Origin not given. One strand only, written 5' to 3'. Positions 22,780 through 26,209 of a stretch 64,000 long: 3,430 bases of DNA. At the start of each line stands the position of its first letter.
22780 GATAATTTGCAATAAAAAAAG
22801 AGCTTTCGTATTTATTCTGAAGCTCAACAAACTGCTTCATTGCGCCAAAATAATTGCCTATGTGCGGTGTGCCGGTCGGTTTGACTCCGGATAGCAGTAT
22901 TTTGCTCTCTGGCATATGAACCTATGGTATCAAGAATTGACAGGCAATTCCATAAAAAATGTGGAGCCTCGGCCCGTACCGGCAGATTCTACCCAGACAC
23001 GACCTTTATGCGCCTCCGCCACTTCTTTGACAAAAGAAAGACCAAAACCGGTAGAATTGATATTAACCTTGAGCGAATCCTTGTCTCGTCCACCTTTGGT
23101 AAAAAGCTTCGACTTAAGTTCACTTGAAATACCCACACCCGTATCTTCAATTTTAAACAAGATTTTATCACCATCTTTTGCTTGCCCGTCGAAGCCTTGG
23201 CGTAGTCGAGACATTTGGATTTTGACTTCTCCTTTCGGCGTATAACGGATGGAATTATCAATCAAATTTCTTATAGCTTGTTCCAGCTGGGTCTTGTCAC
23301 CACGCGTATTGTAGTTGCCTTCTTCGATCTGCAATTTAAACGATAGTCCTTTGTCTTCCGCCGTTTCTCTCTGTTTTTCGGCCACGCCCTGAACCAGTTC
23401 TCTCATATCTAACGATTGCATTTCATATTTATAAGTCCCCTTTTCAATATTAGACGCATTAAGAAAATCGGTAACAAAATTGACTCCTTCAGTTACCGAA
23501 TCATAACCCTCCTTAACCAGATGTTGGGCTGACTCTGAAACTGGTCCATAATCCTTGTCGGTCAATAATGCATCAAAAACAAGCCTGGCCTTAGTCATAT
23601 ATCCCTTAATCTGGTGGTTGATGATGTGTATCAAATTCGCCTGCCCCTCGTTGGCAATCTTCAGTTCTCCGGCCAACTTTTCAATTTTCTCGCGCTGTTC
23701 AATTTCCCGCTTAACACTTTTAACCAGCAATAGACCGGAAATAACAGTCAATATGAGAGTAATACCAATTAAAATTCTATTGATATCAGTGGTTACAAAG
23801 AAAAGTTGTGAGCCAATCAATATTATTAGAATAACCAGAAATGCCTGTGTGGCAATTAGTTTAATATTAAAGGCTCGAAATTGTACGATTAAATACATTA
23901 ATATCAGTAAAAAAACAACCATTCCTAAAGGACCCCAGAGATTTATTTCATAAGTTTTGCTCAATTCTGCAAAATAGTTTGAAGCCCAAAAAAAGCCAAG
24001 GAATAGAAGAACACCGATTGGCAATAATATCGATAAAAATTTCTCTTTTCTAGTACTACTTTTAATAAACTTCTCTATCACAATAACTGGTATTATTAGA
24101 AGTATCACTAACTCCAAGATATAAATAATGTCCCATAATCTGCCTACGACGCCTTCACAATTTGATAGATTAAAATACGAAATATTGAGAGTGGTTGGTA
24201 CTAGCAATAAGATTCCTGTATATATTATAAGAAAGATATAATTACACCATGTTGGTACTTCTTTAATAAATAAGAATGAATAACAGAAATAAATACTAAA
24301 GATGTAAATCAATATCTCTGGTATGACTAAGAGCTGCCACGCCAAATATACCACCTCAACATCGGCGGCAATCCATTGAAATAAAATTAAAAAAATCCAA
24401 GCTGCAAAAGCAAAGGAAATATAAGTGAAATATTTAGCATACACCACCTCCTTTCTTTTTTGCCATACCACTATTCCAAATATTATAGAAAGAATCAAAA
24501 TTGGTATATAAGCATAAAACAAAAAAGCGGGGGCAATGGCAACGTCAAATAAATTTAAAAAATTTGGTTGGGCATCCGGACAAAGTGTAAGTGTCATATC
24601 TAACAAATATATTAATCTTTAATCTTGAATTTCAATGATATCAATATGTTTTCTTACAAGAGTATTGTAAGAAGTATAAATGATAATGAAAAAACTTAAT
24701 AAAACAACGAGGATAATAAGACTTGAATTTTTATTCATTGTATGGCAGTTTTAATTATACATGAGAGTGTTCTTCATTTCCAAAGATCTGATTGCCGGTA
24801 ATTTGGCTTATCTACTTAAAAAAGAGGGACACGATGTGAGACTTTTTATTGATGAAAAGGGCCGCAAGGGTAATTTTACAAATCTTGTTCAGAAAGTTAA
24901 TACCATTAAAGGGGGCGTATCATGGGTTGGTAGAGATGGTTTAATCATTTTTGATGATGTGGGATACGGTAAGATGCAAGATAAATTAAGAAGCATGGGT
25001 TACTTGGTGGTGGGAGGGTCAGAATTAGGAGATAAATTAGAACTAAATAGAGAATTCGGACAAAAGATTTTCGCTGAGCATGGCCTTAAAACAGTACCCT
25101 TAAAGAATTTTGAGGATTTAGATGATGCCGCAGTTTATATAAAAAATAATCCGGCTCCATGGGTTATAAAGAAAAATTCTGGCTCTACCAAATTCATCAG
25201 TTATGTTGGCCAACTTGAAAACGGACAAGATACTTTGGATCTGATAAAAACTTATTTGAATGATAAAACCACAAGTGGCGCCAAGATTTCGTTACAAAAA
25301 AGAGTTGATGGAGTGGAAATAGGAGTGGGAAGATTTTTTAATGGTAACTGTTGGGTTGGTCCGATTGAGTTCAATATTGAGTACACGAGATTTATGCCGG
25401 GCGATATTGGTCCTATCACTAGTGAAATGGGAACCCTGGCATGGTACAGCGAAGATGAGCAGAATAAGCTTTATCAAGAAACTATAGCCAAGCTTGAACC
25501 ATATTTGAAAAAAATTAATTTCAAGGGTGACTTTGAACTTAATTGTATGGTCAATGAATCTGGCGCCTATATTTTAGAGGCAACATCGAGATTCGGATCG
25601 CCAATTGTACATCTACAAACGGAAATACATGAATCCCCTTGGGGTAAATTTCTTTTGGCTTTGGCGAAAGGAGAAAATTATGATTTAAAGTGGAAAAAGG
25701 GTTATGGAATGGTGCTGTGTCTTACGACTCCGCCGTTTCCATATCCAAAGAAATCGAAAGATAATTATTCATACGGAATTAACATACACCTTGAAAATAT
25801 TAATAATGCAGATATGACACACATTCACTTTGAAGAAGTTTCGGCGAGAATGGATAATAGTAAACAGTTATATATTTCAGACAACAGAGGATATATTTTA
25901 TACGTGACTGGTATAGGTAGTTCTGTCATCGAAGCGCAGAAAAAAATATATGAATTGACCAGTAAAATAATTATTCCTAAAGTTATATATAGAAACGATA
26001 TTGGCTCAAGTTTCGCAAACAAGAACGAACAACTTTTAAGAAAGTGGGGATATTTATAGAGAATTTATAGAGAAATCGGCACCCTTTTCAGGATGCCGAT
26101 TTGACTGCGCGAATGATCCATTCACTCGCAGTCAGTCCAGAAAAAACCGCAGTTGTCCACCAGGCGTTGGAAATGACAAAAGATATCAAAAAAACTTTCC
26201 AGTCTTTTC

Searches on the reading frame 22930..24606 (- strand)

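Call 4: search_protein_families(library=pfam, proteins=[window:22930-24606:-])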
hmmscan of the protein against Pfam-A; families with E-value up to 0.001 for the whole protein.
window:22930-24606:- (558 aa): 2 families
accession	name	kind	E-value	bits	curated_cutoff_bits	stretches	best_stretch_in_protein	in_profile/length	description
PF02518.31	HATPase_c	-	4.5e-23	82.2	26.4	1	436-556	1-109/111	Histidine kinase-, DNA gyrase B-, and HSP90-like ATPase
PF16927.11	HisKA_7TM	-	0.00019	21.8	28.6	1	36-248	5-222/224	N-terminal 7TM region of histidine kinase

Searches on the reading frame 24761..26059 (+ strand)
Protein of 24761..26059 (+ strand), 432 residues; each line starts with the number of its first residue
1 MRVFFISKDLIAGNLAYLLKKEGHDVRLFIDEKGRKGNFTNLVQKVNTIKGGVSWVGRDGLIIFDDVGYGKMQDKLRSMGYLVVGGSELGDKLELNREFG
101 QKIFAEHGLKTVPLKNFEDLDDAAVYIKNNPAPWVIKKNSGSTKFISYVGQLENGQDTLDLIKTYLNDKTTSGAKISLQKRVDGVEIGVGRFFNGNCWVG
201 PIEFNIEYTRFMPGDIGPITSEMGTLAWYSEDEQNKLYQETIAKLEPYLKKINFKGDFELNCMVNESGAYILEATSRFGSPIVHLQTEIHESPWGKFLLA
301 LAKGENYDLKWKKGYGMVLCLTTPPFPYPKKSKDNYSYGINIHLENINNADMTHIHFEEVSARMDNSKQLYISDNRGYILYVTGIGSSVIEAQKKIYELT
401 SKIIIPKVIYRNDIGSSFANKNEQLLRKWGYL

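Call 4: search_protein_families(library=pfam, proteins=[window:24761-26059:+])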
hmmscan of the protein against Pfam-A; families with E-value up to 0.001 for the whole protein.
window:24761-26059:+ (432 aa): 2 families
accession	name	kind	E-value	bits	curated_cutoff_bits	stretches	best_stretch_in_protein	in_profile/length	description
PF01071.24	GARS_A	-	1.4e-14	54.9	27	1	97-281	3-192/194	Phosphoribosylglycinamide synthetase, ATP-grasp (A) domain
PF02843.22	GARS_C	-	1.8e-07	31.8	34.8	1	335-416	14-91/92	Phosphoribosylglycinamide synthetase, C domain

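Call 71: search_protein_families(library=ncbifam, proteins=[window:24761-26059:+], max_evalue=0.01)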
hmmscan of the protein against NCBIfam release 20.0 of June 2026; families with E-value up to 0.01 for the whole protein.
window:24761-26059:+ (432 aa): 3 families
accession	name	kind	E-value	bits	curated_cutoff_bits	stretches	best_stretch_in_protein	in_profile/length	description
TIGR00877.1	purD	equivalog_domain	9.4e-35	120.2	288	1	73-416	81-421/425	phosphoribosylamine--glycine ligase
NF000207.3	D_ala_D_ser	equivalog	0.00018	20.8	520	1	90-200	125-232/342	D-alanine--D-serine ligase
NF000036.1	D_ala_D_ser_VanE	exception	0.002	17.3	700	1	106-200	142-233/352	D-alanine--D-serine ligase VanE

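Call 72: search_protein_families(library=padloc, proteins=[window:24761-26059:+], max_evalue=0.01)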
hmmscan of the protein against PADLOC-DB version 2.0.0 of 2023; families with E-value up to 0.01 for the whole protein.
window:24761-26059:+ (432 aa): 0 families
